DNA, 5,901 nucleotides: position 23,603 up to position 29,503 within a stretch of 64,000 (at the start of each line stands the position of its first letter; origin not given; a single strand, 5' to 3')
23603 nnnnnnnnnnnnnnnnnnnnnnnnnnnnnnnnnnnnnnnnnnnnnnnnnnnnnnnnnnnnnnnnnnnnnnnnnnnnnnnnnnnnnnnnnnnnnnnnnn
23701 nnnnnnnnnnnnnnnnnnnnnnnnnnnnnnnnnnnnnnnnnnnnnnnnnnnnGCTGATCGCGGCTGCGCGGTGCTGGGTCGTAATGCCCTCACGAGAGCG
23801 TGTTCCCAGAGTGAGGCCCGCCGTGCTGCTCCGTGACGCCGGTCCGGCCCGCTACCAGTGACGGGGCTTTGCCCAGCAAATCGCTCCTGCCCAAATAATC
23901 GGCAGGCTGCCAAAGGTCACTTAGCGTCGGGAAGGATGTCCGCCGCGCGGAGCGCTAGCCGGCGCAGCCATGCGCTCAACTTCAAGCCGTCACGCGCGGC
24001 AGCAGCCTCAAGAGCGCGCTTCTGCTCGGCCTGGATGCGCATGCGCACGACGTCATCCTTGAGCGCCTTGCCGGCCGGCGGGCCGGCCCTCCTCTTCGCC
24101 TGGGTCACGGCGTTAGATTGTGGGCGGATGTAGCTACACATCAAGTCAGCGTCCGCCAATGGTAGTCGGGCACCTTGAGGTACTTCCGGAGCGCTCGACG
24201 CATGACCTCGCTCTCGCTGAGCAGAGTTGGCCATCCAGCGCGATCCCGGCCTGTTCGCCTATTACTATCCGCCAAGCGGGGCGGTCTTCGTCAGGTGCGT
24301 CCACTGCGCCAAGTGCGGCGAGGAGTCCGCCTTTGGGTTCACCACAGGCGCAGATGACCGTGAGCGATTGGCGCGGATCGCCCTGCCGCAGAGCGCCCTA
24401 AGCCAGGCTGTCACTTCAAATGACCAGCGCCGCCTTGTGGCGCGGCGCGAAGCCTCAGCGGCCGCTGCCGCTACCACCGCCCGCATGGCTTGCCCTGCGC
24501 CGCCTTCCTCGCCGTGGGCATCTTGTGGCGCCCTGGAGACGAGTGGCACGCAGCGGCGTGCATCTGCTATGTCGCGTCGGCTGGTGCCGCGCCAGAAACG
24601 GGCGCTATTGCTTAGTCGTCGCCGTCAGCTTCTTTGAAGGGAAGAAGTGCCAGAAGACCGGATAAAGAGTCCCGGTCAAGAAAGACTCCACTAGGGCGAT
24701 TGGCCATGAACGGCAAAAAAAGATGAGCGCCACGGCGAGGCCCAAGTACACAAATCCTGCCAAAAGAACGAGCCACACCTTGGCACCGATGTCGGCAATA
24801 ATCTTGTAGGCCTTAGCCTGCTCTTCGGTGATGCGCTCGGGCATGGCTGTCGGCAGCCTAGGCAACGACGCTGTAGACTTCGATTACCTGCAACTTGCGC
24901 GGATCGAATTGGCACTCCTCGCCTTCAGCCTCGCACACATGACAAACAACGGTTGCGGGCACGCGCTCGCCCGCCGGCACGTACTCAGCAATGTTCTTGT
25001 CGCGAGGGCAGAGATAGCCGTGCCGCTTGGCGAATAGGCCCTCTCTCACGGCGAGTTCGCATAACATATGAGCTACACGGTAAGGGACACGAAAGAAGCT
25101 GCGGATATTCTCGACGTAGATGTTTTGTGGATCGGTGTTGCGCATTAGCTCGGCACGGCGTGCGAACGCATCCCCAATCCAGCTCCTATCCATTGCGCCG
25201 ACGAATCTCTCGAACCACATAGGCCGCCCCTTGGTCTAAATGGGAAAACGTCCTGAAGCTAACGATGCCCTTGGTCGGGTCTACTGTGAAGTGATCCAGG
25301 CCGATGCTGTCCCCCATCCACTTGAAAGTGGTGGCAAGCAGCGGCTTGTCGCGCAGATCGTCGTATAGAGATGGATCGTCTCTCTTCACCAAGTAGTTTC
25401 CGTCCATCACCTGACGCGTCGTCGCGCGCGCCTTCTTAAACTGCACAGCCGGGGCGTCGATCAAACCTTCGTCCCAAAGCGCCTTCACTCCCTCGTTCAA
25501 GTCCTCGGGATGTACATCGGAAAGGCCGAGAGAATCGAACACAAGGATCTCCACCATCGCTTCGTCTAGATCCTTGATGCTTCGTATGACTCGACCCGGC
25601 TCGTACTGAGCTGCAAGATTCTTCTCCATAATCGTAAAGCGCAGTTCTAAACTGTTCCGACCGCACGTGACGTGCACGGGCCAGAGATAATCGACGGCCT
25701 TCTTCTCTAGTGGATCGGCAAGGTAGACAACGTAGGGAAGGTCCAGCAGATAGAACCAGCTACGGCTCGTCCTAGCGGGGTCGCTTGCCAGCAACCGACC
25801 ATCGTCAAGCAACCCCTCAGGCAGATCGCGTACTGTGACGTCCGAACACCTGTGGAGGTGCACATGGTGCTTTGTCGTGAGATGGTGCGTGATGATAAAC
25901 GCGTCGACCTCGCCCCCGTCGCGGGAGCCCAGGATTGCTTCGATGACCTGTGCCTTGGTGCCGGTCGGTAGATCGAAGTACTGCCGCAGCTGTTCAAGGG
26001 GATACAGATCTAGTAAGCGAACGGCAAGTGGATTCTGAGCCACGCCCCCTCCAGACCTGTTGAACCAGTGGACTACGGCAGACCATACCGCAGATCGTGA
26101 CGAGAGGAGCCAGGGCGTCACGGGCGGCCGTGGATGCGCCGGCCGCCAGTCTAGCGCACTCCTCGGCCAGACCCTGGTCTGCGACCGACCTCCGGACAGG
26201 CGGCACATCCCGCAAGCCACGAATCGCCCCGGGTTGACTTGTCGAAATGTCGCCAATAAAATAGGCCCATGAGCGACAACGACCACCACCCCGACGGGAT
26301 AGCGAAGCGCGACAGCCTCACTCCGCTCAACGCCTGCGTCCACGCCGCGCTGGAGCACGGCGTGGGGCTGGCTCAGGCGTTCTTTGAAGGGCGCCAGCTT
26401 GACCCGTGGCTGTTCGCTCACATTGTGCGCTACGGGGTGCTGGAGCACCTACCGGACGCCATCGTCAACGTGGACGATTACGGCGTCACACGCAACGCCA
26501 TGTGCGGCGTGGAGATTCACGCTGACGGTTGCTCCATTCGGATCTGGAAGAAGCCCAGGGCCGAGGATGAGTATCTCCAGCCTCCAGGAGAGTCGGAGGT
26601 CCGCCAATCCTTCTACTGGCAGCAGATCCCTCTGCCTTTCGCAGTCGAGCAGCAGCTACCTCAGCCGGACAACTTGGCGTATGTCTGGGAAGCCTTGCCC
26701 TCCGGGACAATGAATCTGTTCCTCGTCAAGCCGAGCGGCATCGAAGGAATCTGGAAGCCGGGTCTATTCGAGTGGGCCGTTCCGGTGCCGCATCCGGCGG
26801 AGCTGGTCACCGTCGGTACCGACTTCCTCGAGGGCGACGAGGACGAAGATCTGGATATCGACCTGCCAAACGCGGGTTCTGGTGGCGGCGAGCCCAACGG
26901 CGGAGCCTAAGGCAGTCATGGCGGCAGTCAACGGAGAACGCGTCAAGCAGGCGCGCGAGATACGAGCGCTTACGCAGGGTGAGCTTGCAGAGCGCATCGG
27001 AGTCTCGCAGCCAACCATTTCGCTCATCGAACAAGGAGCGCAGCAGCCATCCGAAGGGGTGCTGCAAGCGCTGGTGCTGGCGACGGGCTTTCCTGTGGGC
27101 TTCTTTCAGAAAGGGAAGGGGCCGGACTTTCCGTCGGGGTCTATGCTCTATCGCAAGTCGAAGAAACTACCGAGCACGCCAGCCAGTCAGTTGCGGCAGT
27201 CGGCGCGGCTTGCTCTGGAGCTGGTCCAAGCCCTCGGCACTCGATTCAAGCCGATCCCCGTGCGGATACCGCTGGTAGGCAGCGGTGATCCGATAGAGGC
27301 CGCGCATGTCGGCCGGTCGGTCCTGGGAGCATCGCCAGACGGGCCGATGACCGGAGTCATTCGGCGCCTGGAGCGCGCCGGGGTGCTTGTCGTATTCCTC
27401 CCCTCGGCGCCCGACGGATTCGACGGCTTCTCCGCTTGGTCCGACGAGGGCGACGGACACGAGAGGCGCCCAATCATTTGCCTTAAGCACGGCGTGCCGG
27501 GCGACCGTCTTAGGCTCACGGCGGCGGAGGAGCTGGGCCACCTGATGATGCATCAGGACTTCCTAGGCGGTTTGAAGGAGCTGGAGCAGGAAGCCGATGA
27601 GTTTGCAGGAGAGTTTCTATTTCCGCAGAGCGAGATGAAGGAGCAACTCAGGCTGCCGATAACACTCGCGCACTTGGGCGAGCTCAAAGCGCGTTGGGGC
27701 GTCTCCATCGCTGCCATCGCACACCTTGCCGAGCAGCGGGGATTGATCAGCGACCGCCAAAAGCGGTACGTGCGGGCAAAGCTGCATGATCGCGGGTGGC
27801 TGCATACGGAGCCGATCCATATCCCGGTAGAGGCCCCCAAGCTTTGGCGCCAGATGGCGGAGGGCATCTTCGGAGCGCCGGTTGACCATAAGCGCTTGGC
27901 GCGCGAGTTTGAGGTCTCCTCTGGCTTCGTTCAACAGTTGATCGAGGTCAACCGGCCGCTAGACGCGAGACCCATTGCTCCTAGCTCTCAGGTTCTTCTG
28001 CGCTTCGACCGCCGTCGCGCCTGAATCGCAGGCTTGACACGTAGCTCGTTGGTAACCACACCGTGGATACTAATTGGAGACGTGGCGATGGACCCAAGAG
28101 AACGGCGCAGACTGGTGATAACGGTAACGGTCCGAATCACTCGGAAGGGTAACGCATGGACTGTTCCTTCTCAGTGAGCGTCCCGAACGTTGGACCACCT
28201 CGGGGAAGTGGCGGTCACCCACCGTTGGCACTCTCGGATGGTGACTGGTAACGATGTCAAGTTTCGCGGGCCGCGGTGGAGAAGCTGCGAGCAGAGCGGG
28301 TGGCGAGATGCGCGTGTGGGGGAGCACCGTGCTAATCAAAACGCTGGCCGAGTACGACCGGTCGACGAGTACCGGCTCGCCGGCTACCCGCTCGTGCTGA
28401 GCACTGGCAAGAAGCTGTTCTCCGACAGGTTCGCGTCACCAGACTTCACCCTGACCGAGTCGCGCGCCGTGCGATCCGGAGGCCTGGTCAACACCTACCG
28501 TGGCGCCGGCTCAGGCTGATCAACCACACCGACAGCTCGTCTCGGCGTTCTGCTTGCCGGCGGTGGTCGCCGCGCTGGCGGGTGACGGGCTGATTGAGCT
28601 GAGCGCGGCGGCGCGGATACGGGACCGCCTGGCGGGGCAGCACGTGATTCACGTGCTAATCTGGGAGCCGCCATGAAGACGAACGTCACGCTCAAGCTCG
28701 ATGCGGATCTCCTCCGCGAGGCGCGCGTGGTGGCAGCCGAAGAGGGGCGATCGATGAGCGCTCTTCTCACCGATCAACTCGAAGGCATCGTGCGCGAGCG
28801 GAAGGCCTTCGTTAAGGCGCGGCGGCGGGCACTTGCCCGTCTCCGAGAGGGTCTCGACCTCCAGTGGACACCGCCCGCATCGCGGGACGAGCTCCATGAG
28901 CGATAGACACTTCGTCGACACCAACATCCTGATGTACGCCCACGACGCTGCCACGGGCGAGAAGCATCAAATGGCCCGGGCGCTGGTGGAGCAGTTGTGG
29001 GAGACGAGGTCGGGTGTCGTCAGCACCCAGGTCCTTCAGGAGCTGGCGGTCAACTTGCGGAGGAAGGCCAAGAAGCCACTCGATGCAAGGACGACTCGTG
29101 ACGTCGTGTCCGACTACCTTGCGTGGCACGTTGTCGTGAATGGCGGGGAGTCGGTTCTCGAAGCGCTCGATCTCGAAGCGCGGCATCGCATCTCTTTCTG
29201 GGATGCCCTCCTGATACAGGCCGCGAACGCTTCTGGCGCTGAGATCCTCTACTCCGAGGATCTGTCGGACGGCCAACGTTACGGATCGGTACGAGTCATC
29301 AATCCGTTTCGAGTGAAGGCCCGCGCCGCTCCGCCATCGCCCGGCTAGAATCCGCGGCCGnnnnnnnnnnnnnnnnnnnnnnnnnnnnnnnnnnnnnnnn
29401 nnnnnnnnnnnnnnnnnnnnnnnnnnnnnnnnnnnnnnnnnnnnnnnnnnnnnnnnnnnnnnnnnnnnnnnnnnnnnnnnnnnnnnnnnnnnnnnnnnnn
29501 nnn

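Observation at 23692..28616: Low-GC ~4.9-kb insertion at the 3' end of ctaB, bracketed by ~80-bp direct repeats that duplicate the ctaB terminus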

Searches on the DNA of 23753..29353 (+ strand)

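Call 84: search_dna_similar(query=window:23753-29353:+, collection=plasmids, mode=distant, max_rows=10)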
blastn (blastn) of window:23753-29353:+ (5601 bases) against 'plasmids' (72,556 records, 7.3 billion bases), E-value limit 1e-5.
No match.

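Call 85: search_dna_similar(query=window:23753-29353:+, collection=phages, mode=distant, max_rows=10)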
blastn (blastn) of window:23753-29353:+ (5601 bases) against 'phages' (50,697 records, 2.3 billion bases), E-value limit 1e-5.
No match.

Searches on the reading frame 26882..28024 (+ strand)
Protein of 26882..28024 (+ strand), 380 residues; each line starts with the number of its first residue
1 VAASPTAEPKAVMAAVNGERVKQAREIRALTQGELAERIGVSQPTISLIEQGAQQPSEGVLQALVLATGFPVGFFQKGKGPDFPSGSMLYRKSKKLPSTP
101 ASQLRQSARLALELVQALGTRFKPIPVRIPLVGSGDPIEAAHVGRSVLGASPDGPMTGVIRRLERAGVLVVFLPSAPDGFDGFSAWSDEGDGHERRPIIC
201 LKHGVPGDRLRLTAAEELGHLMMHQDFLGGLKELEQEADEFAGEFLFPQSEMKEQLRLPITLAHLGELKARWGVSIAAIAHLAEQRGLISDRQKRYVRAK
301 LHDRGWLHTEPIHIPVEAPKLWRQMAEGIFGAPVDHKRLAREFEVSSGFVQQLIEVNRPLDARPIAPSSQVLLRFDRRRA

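Call 7: search_protein_families(library=pfam, proteins=[window:26882-28024:+], max_evalue=0.01)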
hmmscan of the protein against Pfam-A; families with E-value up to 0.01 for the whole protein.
window:26882-28024:+ (380 aa): 10 families
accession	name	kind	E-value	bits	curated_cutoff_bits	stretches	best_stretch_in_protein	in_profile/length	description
PF06114.19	Peptidase_M78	-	6.2e-16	58.8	22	1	164-281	2-120/123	IrrE N-terminal-like domain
PF01381.28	HTH_3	-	3.5e-11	43.4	23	1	21-72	1-52/55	Helix-turn-helix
PF13560.12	HTH_31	-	4.4e-11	43.4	27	1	18-71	3-57/64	Helix-turn-helix domain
PF12844.13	HTH_19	-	6.4e-07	29.6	30.2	1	18-69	1-52/64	Helix-turn-helix domain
PF04545.22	Sigma70_r4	-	0.0012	18.7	24.1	0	25-52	16-43/50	Sigma-70, region 4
PF01047.28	MarR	-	0.0013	19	24.6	0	26-47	14-35/59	MarR family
PF12802.13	MarR_2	-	0.003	18.1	27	0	30-47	21-38/61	MarR family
PF13412.12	HTH_24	-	0.0036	17.3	21.9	0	30-47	18-35/48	Winged helix-turn-helix DNA-binding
PF13744.12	HTH_37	-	0.0047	17.1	27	0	21-54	23-56/80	Helix-turn-helix domain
PF13545.12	HTH_Crp_2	-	0.0071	16.7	27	0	26-47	18-40/70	Crp-like helix-turn-helix domain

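Call 24: search_protein_families(library=padloc, proteins=[window:26882-28024:+], max_evalue=0.01)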
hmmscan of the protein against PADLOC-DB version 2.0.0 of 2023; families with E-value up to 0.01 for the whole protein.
window:26882-28024:+ (380 aa): 19 families
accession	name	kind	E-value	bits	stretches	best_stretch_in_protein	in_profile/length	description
PDLC03949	RmrA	-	2.3e-58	195.8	1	16-354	2-333/363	-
PDLC03953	RmrA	-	2e-56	189.8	1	13-342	2-338/373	-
PDLC03955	RmrA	-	2.4e-50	169.8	1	6-356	10-359/371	-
PDLC03952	RmrA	-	2.1e-46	156.5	1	14-357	20-378/395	-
PDLC03948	RmrA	-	9.4e-45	151.2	1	16-360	8-366/397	-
PDLC03947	RmrA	-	3.7e-43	145.8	1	14-356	9-363/383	-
PDLC03954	RmrA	-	1.7e-41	140.4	1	13-329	7-335/380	-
PDLC03946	RmrA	-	4e-41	138.9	1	17-356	3-337/357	-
PDLC03951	RmrA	-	6.5e-39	132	1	14-357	6-359/400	-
PDLC03944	RmrA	-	1.5e-38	130.9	1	14-321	4-320/384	-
PDLC03945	RmrA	-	4.8e-29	99.7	2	159-358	162-368/394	-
PDLC03956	RmrA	-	7.1e-29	99.1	2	153-355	152-359/399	-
PDLC03943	RmrA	-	1.2e-27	95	1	17-360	3-349/370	-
PDLC03950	RmrA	-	2.4e-19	67.6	1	17-324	3-316/369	-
PDLC04141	capP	-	3.1e-13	47.8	1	178-280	41-147/242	capP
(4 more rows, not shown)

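Call 25: search_protein_families(library=phrogs, proteins=[window:26882-28024:+], max_evalue=0.01)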
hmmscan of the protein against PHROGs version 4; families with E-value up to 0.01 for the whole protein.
window:26882-28024:+ (380 aa): 25 families
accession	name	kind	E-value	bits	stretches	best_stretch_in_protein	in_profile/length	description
phrog_2439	-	transcription regulation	6e-65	220.5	1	14-357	5-354/367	transcriptional regulator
phrog_4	-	transcription regulation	1.2e-11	45.3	1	17-132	137-217/400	transcriptional repressor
phrog_2328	-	transcription regulation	6.8e-11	43.1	1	16-86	15-87/128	transcriptional repressor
phrog_8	-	transcription regulation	1.3e-10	42.3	1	18-84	163-224/346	transcriptional regulator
phrog_1914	-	unknown function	7.1e-09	36.7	1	167-298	55-190/222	-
phrog_2104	-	unknown function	2.3e-08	35.1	1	16-71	39-94/103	-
phrog_7241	-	transcription regulation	4.6e-08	34.2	1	9-70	52-115/122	transcriptional regulator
phrog_5823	-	transcription regulation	1.1e-07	32.4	1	17-64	7-55/404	transcriptional regulator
phrog_3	-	transcription regulation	2.7e-07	31.7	1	11-72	83-142/430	transcriptional repressor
phrog_1373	-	transcription regulation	2e-06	28.9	1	19-71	66-118/166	transcriptional regulator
phrog_9103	-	transcription regulation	4.4e-06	27.7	1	11-70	3-62/78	transcriptional repressor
phrog_2967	-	transcription regulation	1.2e-05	26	1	18-64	12-58/225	transcriptional regulator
phrog_6831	-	transcription regulation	6e-05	24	1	30-57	19-47/68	transcriptional regulator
phrog_2339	-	DNA, RNA and nucleotide metabolism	6.6e-05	23.9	1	20-53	29-62/98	HTH DNA binding protein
phrog_87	-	other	7.5e-05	23.6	1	193-257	68-138/227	metallo-protease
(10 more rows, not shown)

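Call 43: search_protein_families(library=ncbifam, proteins=[window:26918-28024:+], max_evalue=0.01)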
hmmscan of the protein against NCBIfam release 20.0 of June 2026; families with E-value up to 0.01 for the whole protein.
window:26918-28024:+ (368 aa): 11 families
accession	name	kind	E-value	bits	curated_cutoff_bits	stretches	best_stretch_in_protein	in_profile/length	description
NF052239.1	antitox_spr1629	equivalog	1.7e-27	96.5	335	1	129-346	146-368/377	spr1629 family repressor/antitoxin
TIGR03070.1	couple_hipB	subfamily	2.3e-08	33.9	71.65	1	6-44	4-42/58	type II toxin-antitoxin system Y4mF family antitoxin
NF041951.1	phage_RstR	subfamily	2.7e-05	24.4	80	1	7-51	5-49/108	RstR family transcriptional repressor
TIGR00270.2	TIGR00270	equivalog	2.7e-05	24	110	1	7-50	78-121/159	multiprotein bridging factor aMBF1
NF006015.0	PRK08154.1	subfamily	0.00012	21.3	204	1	6-59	32-85/314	anaerobic benzoate catabolism transcriptional regulator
NF007408.0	PRK09943.1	equivalog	0.00014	21.5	211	1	5-65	8-69/185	HTH-type transcriptional regulator PuuR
NF047948.1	male_kill_WMK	equivalog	0.00042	19.9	300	1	5-43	163-201/300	WO male-killing family protein Wmk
NF003162.0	PRK04140.1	equivalog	0.00058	19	263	1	4-48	126-170/317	transcriptional regulator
NF007271.0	PRK09726.1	equivalog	0.0012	18.8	79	1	9-40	17-48/88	type II toxin-antitoxin system antitoxin HipB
TIGR03830.1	CxxCG_CxxCG_HTH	subfamily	0.0014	18.4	61.8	1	5-54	66-115/127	type II TA system antitoxin MqsA family protein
NF007257.0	PRK09706.1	subfamily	0.0026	17.6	101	1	6-52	7-53/135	transcriptional repressor DicA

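Call 63: find_related_loci(query=window:26918-28024:+, collection=viral_contigs, flank=8000)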
Query window:26918-28024:+ (368 aa) in viral_contigs; peptide patterns used: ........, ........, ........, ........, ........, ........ (x = any residue, [..] = any of these).
3 stretches matched a pattern, but none encodes a relative of the query by tblastn (E <= 1e-3).

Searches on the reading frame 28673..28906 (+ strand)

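Call 7: search_protein_families(library=pfam, proteins=[window:28673-28906:+], max_evalue=0.01)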
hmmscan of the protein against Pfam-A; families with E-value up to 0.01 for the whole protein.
window:28673-28906:+ (77 aa): 1 family
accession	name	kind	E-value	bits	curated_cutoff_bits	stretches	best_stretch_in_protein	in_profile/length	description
PF19891.5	DUF6364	-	1.2e-06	29.3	27.3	1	1-44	1-43/70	Family of unknown function (DUF6364)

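Call 24: search_protein_families(library=padloc, proteins=[window:28673-28906:+], max_evalue=0.01)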
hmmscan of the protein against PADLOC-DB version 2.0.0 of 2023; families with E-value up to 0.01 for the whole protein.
window:28673-28906:+ (77 aa): 0 families

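Call 25: search_protein_families(library=phrogs, proteins=[window:28673-28906:+], max_evalue=0.01)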
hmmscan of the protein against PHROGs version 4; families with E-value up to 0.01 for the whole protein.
window:28673-28906:+ (77 aa): 1 family
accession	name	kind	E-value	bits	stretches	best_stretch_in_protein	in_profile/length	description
phrog_3180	-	transcription regulation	0.00019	22.3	1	1-33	4-36/50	Arc-like repressor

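Call 43: search_protein_families(library=ncbifam, proteins=[window:28673-28906:+], max_evalue=0.01)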
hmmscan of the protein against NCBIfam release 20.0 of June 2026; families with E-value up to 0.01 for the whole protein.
window:28673-28906:+ (77 aa): 1 family
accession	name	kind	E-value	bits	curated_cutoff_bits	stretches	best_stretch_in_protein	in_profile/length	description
NF050811.1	RelB_ParD_antitoxin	subfamily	0.00038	20.6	60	1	7-44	1-38/83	type II toxin-antitoxin system RelB/ParD family antitoxin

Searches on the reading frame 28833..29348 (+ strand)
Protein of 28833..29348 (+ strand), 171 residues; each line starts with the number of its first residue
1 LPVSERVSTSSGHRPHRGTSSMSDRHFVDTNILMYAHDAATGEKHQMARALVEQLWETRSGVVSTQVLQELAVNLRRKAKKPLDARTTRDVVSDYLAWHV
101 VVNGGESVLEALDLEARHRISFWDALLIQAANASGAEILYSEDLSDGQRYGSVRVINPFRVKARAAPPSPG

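Call 7: search_protein_families(library=pfam, proteins=[window:28833-29348:+], max_evalue=0.01)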
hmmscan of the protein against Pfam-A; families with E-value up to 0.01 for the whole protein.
window:28833-29348:+ (171 aa): 2 families
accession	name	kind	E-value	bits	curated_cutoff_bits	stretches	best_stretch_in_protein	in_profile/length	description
PF01850.27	PIN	-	1.6e-10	42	23.6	1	27-143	2-111/120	PIN domain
PF13470.12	PIN_3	-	0.0035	18.6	27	1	27-143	3-113/115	PIN domain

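Call 24: search_protein_families(library=padloc, proteins=[window:28833-29348:+], max_evalue=0.01)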
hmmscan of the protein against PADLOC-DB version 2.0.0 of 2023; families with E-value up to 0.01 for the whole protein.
window:28833-29348:+ (171 aa): 0 families

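Call 25: search_protein_families(library=phrogs, proteins=[window:28833-29348:+], max_evalue=0.01)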
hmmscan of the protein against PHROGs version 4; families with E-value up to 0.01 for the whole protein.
window:28833-29348:+ (171 aa): 0 families

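Call 33: find_encoding_contigs(protein=window:28896-29348:+, flank=8000, max_places=10)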
Protein window:28896-29348:+ (150 aa): 1 contig read that carries it; 1 place shown.
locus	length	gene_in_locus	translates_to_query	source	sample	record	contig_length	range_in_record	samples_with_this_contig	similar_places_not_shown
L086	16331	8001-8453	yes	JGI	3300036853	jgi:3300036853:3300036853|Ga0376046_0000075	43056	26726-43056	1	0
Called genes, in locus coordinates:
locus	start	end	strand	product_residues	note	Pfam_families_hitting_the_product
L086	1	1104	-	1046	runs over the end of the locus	PF12838:Fer4_7 (weak), PF13247:Fer4_11 (weak)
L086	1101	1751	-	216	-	PF02085:Cytochrom_CIII (faint), PF14522:Cytochrome_C7 (weak), PF14537:Cytochrom_c3_2 (weak)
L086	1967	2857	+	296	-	PF01040:UbiA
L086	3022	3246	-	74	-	PF21983:NikA-like (weak)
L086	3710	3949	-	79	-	-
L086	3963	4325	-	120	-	-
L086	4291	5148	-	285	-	-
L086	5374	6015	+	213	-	-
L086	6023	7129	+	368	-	PF01381:HTH_3, PF12844:HTH_19 (weak), PF13560:HTH_31, PF06114:Peptidase_M78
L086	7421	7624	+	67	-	-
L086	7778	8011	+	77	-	PF19891:DUF6364 (weak)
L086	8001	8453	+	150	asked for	PF01850:PIN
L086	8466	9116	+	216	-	PF02630:SCO1-SenC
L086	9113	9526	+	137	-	PF04238:DUF420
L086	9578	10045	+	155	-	PF09900:DUF2127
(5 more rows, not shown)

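Call 43: search_protein_families(library=ncbifam, proteins=[window:28896-29348:+], max_evalue=0.01)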
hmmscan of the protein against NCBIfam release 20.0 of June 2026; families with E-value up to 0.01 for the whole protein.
window:28896-29348:+ (150 aa): 1 family
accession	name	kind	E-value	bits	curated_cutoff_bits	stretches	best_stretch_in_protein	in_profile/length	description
TIGR00028.1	Mtu_PIN_fam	subfamily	2.3e-06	27.9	73.6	1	6-138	4-141/143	TA system VapC family ribonuclease toxin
